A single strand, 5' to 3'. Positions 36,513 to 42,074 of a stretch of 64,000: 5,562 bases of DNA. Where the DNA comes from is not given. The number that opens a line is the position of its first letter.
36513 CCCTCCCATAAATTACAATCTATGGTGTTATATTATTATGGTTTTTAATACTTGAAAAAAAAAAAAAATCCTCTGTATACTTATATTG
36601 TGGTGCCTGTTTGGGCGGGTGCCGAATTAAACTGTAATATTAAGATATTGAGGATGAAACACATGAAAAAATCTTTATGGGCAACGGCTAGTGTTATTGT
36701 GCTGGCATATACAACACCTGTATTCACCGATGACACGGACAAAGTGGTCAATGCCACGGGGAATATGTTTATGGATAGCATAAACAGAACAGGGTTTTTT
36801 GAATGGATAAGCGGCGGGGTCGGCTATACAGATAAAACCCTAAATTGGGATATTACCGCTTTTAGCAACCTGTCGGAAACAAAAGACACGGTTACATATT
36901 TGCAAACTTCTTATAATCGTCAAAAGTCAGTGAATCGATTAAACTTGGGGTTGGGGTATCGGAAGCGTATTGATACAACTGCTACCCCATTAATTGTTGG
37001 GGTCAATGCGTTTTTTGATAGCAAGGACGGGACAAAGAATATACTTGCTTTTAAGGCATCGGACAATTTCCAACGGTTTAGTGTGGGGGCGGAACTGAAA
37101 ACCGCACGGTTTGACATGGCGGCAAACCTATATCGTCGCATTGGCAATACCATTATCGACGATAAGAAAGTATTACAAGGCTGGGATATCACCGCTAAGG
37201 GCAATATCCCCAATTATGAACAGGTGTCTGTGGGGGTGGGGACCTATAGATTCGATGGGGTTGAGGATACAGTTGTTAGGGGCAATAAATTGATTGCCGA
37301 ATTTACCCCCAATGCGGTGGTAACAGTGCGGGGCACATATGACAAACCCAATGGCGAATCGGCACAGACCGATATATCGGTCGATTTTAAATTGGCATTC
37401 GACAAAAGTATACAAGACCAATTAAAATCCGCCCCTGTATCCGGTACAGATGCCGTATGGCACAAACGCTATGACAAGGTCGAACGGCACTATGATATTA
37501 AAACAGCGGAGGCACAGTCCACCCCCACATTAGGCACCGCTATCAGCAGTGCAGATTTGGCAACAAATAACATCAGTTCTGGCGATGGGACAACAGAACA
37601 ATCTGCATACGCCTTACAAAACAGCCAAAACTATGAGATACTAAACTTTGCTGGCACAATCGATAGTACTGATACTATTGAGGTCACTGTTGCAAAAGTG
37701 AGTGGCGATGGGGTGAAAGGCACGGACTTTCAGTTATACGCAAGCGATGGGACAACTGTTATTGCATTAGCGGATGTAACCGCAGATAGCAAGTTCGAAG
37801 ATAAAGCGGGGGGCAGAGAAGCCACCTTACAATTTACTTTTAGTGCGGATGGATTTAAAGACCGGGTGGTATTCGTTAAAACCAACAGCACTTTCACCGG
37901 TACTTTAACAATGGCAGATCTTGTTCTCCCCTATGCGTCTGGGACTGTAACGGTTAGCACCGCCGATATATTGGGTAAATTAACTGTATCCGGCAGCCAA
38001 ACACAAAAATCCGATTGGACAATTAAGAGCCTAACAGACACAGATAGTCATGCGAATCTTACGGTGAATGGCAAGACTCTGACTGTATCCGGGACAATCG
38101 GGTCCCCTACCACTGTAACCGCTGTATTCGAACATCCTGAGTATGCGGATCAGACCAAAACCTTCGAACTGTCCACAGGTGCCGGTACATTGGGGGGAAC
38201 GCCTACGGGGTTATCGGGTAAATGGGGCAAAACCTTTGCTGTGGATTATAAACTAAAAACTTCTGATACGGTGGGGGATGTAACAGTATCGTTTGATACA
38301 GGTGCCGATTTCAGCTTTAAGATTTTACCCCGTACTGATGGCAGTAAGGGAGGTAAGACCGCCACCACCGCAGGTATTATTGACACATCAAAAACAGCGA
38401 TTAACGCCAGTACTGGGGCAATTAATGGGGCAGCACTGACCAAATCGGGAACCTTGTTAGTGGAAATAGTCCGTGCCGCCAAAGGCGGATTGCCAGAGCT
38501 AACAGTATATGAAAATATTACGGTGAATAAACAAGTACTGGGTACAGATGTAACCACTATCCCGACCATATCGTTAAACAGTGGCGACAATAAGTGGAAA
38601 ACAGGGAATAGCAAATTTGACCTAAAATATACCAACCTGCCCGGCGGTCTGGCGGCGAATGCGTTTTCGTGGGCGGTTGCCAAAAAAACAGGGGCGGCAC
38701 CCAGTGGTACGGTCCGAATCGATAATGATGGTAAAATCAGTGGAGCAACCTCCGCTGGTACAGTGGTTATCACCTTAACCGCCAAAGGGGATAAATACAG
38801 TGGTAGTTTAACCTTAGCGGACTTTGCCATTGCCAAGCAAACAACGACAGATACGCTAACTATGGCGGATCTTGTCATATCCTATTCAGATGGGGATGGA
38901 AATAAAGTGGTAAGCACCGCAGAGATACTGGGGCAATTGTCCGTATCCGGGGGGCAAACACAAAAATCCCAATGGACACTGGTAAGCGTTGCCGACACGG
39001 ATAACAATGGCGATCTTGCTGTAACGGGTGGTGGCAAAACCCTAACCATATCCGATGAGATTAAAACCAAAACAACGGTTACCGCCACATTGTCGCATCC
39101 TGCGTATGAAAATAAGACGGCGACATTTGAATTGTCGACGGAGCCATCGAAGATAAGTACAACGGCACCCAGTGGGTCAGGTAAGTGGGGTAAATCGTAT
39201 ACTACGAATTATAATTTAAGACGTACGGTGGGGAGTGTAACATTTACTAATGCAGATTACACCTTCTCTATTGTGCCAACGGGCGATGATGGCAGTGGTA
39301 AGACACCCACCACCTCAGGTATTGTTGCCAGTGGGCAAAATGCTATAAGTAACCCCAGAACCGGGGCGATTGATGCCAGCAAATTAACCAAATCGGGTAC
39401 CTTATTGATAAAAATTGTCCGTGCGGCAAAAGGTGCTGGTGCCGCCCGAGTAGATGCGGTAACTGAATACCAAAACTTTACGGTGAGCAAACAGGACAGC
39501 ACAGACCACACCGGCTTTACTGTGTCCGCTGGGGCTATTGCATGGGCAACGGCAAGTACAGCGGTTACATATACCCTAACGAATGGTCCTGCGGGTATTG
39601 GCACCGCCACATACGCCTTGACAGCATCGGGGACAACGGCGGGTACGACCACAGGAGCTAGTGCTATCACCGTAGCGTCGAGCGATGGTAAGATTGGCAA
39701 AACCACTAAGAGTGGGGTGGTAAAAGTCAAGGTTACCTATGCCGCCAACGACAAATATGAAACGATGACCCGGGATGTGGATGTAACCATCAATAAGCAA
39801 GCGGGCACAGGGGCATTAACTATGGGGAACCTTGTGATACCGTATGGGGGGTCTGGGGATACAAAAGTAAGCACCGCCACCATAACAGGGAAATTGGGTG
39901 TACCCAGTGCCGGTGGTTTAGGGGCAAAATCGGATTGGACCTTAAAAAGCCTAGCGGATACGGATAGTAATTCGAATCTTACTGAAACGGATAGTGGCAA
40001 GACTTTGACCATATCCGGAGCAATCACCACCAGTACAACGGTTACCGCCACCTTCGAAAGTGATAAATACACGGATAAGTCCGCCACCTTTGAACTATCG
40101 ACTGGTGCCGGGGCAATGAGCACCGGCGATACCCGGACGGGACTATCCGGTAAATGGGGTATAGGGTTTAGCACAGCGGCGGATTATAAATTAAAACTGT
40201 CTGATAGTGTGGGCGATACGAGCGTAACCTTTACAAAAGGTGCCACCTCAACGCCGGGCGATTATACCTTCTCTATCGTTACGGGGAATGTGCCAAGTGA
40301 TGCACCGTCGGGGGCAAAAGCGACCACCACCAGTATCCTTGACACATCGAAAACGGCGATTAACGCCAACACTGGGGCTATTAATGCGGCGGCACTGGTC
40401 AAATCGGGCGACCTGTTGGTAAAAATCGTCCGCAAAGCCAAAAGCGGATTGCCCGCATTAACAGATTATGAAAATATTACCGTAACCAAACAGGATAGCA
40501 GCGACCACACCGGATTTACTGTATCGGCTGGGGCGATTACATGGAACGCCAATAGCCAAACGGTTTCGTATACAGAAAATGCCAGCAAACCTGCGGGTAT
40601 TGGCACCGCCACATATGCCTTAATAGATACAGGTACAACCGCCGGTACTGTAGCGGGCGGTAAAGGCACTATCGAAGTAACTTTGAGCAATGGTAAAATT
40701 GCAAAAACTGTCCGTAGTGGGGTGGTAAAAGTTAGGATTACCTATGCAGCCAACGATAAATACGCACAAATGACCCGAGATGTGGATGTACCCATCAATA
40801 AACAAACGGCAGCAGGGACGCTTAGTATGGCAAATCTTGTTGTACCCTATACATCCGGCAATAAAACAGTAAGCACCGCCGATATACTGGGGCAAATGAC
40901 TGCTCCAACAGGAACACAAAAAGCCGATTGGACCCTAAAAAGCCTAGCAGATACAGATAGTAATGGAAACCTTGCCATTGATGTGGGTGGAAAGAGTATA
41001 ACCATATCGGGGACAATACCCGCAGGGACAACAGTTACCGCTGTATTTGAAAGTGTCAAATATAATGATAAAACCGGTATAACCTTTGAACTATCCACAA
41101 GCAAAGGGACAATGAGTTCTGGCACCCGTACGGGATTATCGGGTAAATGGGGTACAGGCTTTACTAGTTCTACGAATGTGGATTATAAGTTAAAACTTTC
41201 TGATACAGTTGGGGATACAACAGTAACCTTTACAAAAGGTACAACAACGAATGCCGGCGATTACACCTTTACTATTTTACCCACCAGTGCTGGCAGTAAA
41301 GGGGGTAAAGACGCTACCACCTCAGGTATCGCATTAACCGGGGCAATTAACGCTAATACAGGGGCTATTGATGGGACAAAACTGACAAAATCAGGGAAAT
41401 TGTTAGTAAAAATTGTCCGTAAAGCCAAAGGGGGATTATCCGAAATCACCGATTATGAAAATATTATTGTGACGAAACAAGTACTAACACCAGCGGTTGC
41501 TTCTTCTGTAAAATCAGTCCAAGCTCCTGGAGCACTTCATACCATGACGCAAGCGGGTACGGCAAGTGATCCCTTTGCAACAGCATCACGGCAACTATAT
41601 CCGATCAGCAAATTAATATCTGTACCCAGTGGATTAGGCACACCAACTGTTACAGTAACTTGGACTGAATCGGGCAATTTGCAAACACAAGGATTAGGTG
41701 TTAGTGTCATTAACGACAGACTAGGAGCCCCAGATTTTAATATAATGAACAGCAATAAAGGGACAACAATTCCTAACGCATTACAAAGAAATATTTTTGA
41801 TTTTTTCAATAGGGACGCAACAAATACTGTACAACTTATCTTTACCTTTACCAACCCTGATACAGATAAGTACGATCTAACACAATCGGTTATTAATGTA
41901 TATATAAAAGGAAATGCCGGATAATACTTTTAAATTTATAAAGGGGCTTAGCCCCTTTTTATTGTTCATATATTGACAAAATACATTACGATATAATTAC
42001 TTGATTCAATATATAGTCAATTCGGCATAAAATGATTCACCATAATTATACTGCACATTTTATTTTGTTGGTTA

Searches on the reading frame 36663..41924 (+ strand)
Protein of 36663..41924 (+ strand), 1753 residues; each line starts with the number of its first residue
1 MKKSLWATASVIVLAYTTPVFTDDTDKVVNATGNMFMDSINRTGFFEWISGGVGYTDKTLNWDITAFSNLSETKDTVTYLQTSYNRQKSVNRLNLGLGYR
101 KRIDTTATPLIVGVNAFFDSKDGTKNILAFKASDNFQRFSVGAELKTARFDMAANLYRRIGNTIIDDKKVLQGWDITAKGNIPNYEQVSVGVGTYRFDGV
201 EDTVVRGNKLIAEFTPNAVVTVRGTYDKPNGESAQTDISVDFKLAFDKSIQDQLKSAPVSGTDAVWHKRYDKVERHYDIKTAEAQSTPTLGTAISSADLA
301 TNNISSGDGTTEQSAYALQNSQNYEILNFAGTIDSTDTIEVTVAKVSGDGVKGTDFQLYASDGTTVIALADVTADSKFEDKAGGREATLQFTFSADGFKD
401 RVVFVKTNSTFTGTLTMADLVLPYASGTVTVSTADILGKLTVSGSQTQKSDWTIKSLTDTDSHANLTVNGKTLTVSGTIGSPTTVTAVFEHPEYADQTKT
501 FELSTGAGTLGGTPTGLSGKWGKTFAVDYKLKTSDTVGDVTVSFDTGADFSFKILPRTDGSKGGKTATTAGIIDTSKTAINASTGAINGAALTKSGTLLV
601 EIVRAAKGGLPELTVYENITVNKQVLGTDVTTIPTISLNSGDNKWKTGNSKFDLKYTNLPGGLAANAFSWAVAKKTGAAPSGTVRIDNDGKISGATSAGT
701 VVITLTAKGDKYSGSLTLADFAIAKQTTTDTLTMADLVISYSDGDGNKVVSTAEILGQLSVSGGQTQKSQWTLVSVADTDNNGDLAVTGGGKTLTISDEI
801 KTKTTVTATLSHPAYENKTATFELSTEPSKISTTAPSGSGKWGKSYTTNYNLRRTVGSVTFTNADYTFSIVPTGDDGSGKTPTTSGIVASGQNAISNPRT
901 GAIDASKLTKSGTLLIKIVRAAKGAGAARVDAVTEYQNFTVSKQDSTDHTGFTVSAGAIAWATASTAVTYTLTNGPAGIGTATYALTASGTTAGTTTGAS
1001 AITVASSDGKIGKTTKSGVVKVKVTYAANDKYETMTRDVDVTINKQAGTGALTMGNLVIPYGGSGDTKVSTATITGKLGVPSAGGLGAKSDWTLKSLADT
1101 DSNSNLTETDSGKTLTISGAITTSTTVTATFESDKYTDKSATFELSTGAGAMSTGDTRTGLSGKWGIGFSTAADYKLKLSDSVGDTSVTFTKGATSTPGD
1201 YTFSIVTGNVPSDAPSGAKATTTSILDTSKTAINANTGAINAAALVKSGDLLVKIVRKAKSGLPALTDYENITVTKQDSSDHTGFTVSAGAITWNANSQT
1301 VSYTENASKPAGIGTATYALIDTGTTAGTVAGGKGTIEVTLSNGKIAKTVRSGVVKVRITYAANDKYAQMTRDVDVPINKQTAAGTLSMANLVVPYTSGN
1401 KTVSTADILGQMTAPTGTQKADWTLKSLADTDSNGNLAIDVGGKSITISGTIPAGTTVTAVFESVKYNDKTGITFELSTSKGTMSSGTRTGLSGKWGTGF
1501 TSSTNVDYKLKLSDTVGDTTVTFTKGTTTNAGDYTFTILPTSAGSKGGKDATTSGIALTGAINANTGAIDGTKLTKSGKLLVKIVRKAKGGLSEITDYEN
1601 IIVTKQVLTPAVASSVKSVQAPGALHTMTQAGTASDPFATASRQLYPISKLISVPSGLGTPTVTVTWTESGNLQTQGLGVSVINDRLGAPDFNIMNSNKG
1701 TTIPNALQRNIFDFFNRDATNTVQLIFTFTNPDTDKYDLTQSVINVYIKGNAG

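Call 5: search_protein_families(library=pfam, proteins=[window:36663-41924:+])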
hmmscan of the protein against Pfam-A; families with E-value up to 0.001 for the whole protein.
window:36663-41924:+ (1753 aa): 1 family
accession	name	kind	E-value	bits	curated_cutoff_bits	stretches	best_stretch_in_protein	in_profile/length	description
PF11924.14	IAT_beta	-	9.9e-27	94.6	22.3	1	63-277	64-279/279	Inverse autotransporter, beta-domain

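Call 62: search_solved_structures(query=window:36663-41921:+, max_evalue=0.01)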
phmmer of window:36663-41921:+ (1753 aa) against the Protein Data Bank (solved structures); distinct sequences matched with E-value up to 0.01: 1.
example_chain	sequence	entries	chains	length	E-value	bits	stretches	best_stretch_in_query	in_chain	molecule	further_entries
4e1t_A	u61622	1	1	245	0.0016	19.1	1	79-279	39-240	Invasin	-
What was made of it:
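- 36663..41924 (+): Inverse-autotransporter (type Ve, intimin/invasin-like) adhesin gene, 1753 aa: signal peptide, beta-barrel, and four ~320-aa repeats of Ig/cadherin-like beta domains. Call 62 (invasin barrel 4e1t, E 1.6e-3).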

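Call 63: search_protein_families(library=pfam, proteins=[window:37500-41921:+], max_evalue=1)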
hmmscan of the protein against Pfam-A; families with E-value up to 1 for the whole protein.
window:37500-41921:+ (1474 aa): 3 families
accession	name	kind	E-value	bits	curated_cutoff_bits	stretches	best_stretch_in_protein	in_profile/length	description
PF05751.16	FixH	-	0.0019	18.6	23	0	504-563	66-130/150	FixH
PF18146.6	CinA_KH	-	0.2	12.2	27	0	1063-1088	25-50/73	Damage-inducible protein CinA KH domain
PF07610.17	DUF1573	-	0.66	10.5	26.1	0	741-775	60-94/98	Protein of unknown function (DUF1573)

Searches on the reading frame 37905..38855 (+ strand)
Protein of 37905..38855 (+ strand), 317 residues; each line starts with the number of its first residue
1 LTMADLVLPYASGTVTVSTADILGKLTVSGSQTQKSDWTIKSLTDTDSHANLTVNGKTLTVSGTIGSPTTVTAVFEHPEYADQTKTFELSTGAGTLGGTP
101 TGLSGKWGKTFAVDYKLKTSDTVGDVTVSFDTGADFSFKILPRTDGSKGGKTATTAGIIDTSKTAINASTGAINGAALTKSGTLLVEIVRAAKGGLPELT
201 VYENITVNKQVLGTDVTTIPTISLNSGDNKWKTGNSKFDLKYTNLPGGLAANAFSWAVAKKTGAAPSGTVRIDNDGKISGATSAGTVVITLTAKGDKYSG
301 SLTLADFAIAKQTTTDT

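Call 70: predict_structure(alignment_id=A4)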
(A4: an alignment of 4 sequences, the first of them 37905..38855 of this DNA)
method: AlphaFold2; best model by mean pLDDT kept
length: 317 residues; sequences in the alignment: 4
mean_pLDDT: 74.3   pTM: 0.54
mean pLDDT of the five models: 74.3, 67.4, 65.3, 63.0, 57.3
residues with pLDDT >= 90: 50; 70-90: 167; 50-70: 61; < 50: 39
segments of 3 or more residues with pLDDT < 50: 95-100, 217-237, 243-249, 313-317
pLDDT, mean of each block of 10 residues (from residue 1): 78 76 83 78 89 90 81 92 91 52 72 78 70 87 73 88 89 87 90 79 86 56 43 46 47 68 71 67 75 70 70 45
secondary structure, 60 per line:
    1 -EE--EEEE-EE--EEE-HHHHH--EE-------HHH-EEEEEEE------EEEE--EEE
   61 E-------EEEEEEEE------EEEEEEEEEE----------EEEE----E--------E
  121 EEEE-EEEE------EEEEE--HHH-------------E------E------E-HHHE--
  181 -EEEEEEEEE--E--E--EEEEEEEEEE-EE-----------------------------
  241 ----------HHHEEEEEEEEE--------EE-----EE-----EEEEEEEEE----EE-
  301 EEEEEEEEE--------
elements in order: E6-9 E15-17 H19-23 E39-45 E52-55 E58-61 E69-76 E83-92 E103-106 E120-124 E126-129 E136-140 E182-190 E199-208 E254-262 E285-293 E301-309
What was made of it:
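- On Inverse autotransporter (type Ve) adhesin: The AF2 model is all-beta with three domains per repeat, pLDDT 74 (call 70).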

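Call 72: fold_search(model_id=the predicted structure, library=pdb)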
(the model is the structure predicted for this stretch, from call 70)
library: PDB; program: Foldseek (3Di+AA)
matches with E <= 10: 1180; with E <= 0.001: 168
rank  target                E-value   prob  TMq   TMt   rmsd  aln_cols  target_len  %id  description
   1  8d40_A                4.8e-07  1.00  0.23  0.18  16.4       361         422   10  Crystal structure of human CELSR1 EC1-4 (released 2023-08-30)
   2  5w1d                  6.3e-07  1.00  0.21  0.18  14.1       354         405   15  Crystal Structure of Mouse Protocadherin-15 EC4-7 (released 2018-06-06)
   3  6vft_B                1.0e-06  1.00  0.22  0.19  16.5       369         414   10  Crystal structure of human delta protocadherin 17 EC1-EC4 (released 2020-03-11)
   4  6vg4_A                1.3e-06  1.00  0.21  0.13  14.7       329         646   13  Human protocadherin 10 ectodomain (released 2020-03-11)
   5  7cym_A                1.3e-06  1.00  0.21  0.17  13.1       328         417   13  Crystal structure of LI-Cadherin EC1-4 (released 2021-08-18)
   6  6vft_D                1.3e-06  1.00  0.22  0.18  16.6       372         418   10  Crystal structure of human delta protocadherin 17 EC1-EC4 (released 2020-03-11)
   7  6bxu_B                1.3e-06  1.00  0.21  0.21  15.0       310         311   13  Crystal Structure of Mouse Protocadherin-15 EC5-7 I582T (released 2018-12-26)
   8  5v5x_A                2.0e-06  1.00  0.22  0.18  16.4       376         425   11  Protocadherin gammaB7 EC3-6 cis-dimer structure (released 2017-11-01)
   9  3ubg_A                2.8e-06  1.00  0.20  0.21  20.4       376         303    9  Crystal structure of Drosophila N-cadherin EC1-3, II (released 2011-12-21)
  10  9g93_G                3.0e-06  1.00  0.23  0.26  18.9       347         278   14  CryoET structure of the in vitro grown Bacillus anthracis Sap S-layer (released 2024-12-18)
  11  6e6b_A                3.0e-06  1.00  0.25  0.15  14.2       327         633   12  Crystal structure of the Protocadherin GammaB4 extracellular domain (released 2019-04-10)
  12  6bxu_A                3.1e-06  1.00  0.21  0.21  13.6       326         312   11  Crystal Structure of Mouse Protocadherin-15 EC5-7 I582T (released 2018-12-26)
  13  3ubg_B                3.3e-06  1.00  0.20  0.21  20.3       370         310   10  Crystal structure of Drosophila N-cadherin EC1-3, II (released 2011-12-21)
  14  7cym_B                3.5e-06  1.00  0.21  0.17  14.3       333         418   14  Crystal structure of LI-Cadherin EC1-4 (released 2021-08-18)
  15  7a7d_a                3.5e-06  0.99  0.19  0.14  14.7       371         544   12  Cadherin fit into cryo-ET map (released 2020-12-23)
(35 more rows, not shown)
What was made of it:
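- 36663..41924 (+): Calls 70 and 72 (AF2 pLDDT 74, Foldseek matches to tandem cadherin/Ig arrays).
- On Inverse autotransporter (type Ve) adhesin: Foldseek's best hits are tandem cadherin/Ig ectodomains at E about 5e-7, with low TM-scores because of inter-domain angles (call 72).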
